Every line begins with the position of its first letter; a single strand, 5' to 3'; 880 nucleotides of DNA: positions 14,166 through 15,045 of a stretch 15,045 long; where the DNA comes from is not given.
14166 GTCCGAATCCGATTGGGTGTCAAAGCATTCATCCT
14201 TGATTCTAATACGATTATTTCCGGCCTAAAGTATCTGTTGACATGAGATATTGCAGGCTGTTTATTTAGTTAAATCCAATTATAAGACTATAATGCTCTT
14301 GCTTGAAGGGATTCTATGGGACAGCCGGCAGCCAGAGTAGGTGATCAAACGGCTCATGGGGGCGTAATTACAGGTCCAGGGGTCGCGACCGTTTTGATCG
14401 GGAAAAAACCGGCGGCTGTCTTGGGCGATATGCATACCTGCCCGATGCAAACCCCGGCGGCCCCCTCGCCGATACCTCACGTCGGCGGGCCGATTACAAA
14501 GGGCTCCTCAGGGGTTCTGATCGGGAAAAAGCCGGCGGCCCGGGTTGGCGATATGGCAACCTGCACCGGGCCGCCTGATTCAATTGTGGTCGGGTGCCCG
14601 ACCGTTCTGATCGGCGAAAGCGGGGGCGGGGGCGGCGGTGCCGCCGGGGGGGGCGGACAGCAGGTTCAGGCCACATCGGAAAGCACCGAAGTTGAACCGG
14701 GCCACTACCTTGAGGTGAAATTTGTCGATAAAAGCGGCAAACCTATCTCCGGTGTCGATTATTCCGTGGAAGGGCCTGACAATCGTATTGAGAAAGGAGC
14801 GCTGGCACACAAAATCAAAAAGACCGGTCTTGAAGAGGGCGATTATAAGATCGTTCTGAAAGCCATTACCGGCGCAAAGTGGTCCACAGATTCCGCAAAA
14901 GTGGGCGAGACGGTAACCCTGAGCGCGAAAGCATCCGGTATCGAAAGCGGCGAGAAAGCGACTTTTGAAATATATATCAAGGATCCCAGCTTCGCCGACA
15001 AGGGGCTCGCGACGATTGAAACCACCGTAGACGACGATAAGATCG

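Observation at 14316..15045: Unannotated PAAR spike-tip gene with C-terminal extension at the window edge, with no T6SS or eCIS genes in sight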

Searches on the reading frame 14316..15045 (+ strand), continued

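Call 72: find_homologous_proteins(query=L001:10117-13611:+, max_evalue=1e-20)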
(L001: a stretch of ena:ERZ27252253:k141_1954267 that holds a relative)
Query L001:10117-13611:+ (1164 aa): 10 proteins with E <= 1e-20 among 8000 candidates.
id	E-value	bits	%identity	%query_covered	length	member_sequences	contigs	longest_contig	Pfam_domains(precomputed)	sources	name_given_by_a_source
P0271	0.0e+0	2794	100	100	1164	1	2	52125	-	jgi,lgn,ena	-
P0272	0.0e+0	1182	49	99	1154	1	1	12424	-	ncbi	-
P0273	0.0e+0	1070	46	100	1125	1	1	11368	-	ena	-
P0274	4.0e-267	908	42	99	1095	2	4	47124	-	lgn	-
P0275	7.2e-246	837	40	98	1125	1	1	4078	-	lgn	-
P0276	1.9e-240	819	39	99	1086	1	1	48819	-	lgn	-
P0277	7.5e-166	572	34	97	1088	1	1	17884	-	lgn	-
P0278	8.6e-163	562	33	97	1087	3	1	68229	-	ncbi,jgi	-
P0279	4.3e-151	523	31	99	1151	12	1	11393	-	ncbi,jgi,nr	ncbi:MAG TPA: hypothetical protein ENH25_00230 [candidate division Zixibacteria bacterium]|nr:hypoth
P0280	4.8e-128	447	30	99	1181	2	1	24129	-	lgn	-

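Call 73: find_homologous_proteins(query=L001:16106-16975:+, max_evalue=1e-30)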
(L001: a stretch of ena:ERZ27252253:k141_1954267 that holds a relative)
Query L001:16106-16975:+ (290 aa): 945 proteins with E <= 1e-30 among 2611 candidates; the best 120 are listed.
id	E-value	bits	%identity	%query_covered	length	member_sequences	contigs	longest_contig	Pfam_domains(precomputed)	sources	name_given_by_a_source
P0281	1.1e-189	647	100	100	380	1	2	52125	-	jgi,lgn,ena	-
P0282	7.7e-159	546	81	100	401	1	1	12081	-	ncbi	-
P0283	1.2e-157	542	81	100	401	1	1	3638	-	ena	-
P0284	1.1e-120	421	64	98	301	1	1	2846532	-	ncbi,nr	ncbi:MAG: carboxypeptidase regulatory-like domain-containing protein [Candidatus Zixiibacteriota bac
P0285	8.9e-109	382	60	99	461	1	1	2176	-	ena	-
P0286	8.8e-105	368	57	99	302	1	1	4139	-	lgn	-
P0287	1.3e-103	365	56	100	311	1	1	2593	-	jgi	jgi:hypothetical protein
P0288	1.8e-103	364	57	97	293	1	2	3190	-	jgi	-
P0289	4.4e-102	360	57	97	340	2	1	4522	-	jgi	-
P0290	5.9e-102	359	57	98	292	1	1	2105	-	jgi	jgi:hypothetical protein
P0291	1.4e-101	358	56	99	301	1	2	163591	-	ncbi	ncbi:MAG: hypothetical protein V3V99_11325 [candidate division Zixibacteria bacterium]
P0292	3.2e-101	357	57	98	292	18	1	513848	-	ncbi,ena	-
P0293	5.9e-101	356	55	97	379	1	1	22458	-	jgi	-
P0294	8.4e-101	355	56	99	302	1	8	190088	-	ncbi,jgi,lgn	-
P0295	1.1e-100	355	55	99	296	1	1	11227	-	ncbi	-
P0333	8.8e-98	346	55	99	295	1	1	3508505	-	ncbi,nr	ncbi:hypothetical protein TRIP_C20978 [Candidatus Zixiibacteriota bacterium]|nr:hypothetical protein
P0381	3.2e-95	337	52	98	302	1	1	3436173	-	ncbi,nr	ncbi:MAG: hypothetical protein JSU65_12950 [Candidatus Zixiibacteriota bacterium]|nr:MAG: hypothetic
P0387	3.8e-95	337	55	99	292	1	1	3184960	-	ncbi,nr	ncbi:MAG: hypothetical protein JSW34_07170 [Candidatus Zixiibacteriota bacterium]|nr:MAG: hypothetic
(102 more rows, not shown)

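Call 74: find_encoding_contigs(protein=P0284, flank=10000, max_places=3)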
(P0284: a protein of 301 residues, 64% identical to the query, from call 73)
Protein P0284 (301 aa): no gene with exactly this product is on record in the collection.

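Call 75: list_cluster_members(proteins=[P0001, P0284])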
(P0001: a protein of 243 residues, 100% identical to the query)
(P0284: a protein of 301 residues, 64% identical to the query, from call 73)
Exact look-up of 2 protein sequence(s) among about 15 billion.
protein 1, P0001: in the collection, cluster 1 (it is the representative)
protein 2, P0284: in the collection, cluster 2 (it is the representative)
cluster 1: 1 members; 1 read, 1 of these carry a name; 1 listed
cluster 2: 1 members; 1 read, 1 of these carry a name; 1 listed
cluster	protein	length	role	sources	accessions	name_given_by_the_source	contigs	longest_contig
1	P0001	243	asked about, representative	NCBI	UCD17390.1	MAG: PAAR domain-containing protein, partial [Candidatus Zixiibacteriota bacterium]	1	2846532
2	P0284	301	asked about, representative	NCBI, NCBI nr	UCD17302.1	MAG: carboxypeptidase regulatory-like domain-containing protein [Candidatus ... | MAG: carboxypeptidase regulatory-like domain-containing protein [candidate division ...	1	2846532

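Call 77: find_encoding_contigs(protein=P0333, flank=10000, max_places=2)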
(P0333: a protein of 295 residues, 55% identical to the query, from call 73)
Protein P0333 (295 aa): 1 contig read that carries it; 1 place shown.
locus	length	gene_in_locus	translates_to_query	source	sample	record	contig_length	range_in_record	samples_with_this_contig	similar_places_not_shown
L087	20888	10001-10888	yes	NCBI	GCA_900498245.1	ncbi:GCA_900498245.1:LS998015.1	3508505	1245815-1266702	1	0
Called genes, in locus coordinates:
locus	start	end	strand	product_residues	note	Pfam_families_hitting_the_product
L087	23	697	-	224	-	-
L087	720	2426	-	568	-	-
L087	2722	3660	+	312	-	-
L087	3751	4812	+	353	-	PF05488:PAAR_motif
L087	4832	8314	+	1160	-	-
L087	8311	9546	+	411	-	-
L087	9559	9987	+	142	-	PF08786:DcrB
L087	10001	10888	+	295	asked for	-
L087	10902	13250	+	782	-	-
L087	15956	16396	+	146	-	PF05591:T6SS_VipA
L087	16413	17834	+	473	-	PF17541:TssC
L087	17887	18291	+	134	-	PF17642:TssD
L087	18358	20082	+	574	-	PF05954:Phage_GPD, PF04717:Phage_base_V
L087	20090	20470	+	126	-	PF04965:GPW_gp25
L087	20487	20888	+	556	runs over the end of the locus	-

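Call 78: find_encoding_contigs(protein=P0381, flank=10000, max_places=2)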
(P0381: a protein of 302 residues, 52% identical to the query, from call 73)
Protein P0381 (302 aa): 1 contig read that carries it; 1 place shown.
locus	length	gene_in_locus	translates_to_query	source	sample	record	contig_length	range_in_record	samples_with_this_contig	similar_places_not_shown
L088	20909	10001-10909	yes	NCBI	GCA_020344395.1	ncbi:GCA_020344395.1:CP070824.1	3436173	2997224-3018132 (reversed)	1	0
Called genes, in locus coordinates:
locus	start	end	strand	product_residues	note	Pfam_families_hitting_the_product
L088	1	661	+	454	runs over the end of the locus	PF02518:HATPase_c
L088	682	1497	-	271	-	PF00561:Abhydrolase_1, PF12146:Hydrolase_4 (faint), PF12697:Abhydrolase_6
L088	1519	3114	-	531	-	PF26549:Tricorn_N (faint), PF26550:Tricorn_2nd (faint), PF07676:PD40 (weak), PF07719:TPR_2 (faint), PF00515:TPR_1 (faint)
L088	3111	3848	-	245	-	PF00112:Peptidase_C1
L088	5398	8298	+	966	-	-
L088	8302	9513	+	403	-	PF13570:Beta-prop_ACSF4 (weak), PF13360:PQQ_2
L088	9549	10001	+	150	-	PF08786:DcrB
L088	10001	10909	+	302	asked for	-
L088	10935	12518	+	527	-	-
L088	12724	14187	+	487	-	PF02861:Clp_N, PF05621:TniB (faint), PF13191:AAA_16 (weak), PF00004:AAA, PF17871:AAA_lid_9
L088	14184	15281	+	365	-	PF07724:AAA_2, PF00004:AAA, PF07728:AAA_5, PF10431:ClpB_D2-small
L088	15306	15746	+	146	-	PF05591:T6SS_VipA (weak)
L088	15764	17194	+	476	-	PF17541:TssC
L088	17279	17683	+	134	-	PF17642:TssD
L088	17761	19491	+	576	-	PF05954:Phage_GPD, PF24032:YQBQ (faint), PF04717:Phage_base_V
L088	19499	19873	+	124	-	PF04965:GPW_gp25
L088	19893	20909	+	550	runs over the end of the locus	-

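Call 81: list_cluster_members(proteins=[P0381, P0387, L011:10001-11110:+, L088:10935-12518:+])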
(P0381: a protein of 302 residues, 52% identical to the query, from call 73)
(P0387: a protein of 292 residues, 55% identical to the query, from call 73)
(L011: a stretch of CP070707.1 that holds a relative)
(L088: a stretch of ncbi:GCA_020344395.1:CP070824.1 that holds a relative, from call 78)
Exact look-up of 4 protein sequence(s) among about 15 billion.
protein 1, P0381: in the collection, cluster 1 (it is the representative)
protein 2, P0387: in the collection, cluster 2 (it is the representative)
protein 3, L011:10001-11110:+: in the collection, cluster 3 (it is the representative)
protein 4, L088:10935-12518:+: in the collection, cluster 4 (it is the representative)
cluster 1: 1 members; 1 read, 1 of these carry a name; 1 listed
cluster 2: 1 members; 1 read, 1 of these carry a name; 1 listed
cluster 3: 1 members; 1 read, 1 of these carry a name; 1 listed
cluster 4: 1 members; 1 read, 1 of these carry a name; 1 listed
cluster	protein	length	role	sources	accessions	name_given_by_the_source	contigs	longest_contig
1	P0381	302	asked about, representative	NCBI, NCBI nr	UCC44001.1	MAG: hypothetical protein JSU65_12950 [Candidatus Zixiibacteriota bacterium] | MAG: hypothetical protein JSU65_12950 [candidate division Zixibacteria bacterium]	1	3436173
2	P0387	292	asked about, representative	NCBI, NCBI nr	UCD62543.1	MAG: hypothetical protein JSW34_07170 [Candidatus Zixiibacteriota bacterium] | MAG: hypothetical protein JSW34_07170 [candidate division Zixibacteria bacterium]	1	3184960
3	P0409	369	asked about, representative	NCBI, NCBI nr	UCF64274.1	MAG: PAAR domain-containing protein [bacterium]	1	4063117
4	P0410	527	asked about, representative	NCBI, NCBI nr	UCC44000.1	MAG: hypothetical protein JSU65_12945 [Candidatus Zixiibacteriota bacterium] | MAG: hypothetical protein JSU65_12945 [candidate division Zixibacteria bacterium]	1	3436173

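Call 96: predict_structure(alignment_id=A5)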
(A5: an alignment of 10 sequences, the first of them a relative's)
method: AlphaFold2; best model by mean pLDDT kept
length: 1164 residues; sequences in the alignment: 10
mean_pLDDT: 52.1   pTM: 0.44
mean pLDDT of the five models: 52.1, 50.7, 50.1, 45.5, 45.0
residues with pLDDT >= 90: 65; 70-90: 321; 50-70: 162; < 50: 616
segments of 3 or more residues with pLDDT < 50: 1-29, 58-100, 291-295, 324-341, 469-502, 515-957, 980-990, 1069-1078, 1093-1104, 1109-1115
pLDDT, mean of each block of 10 residues (from residue 1): 25 29 36 78 77 64 29 28 32 32 86 83 80 64 86 90 88 90 90 85 93 89 89 89 92 89 71 77 73 49 65 73 47 42 71 79 70 73 75 82 81 66 78 80 73 67 59 30 29 31 61 43 26 33 30 36 31 33 29 33 27 25 22 26 24 24 28 27 23 25 25 32 27 26 32 40 24 22 29 25 24 28 30 27 23 32 31 24 22 28 33 36 37 36 38 41 74 69 39 67 72 57 71 74 78 76 57 43 70 47 47 55 75 61 84 78 79
secondary structure, 60 per line:
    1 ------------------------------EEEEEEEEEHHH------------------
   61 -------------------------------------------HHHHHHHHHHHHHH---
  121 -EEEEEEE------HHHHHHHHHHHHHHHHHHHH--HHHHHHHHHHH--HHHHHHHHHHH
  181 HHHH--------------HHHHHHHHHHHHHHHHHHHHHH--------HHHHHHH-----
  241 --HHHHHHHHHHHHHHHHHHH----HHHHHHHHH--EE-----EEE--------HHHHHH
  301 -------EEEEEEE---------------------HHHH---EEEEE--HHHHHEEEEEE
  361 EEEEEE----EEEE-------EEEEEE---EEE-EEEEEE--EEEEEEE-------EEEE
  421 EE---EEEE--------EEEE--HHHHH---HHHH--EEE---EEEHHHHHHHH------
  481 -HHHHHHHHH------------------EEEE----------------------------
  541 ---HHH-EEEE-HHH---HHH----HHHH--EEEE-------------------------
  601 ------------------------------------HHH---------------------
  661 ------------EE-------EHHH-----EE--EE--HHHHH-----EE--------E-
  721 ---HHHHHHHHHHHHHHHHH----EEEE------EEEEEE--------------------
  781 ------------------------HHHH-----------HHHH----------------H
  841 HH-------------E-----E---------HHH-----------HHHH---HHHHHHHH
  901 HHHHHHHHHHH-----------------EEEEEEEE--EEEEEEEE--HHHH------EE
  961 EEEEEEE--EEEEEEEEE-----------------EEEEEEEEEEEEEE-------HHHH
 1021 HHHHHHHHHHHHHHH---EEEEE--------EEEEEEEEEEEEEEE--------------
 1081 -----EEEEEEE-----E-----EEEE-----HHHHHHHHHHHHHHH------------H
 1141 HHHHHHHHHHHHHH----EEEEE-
elements in order (helices of 4 or more, strands of 3 or more residues): E31-39 H104-117 E122-128 H135-154 H157-167 H170-184 H199-220 H229-235 H243-261 H266-274 E284-286 H295-300 E308-314 H336-339 E343-347 H350-354 E355-366 E371-374 E382-387 E391-393 E395-400 E403-409 E417-422 E426-429 E438-441 H444-448 H452-455 E458-460 E464-466 H467-474 H482-490 E509-512 E548-551 H566-569 E572-575 H699-703 H724-740 E745-748 E755-760 H805-808 H820-823 H886-889 H893-911 E929-936 E939-946 H949-952 E959-967 E970-978 E996-1009 H1017-1035 E1039-1043 E1052-1066 E1086-1092 E1104-1107 H1113-1127 H1140-1154 E1159-1163
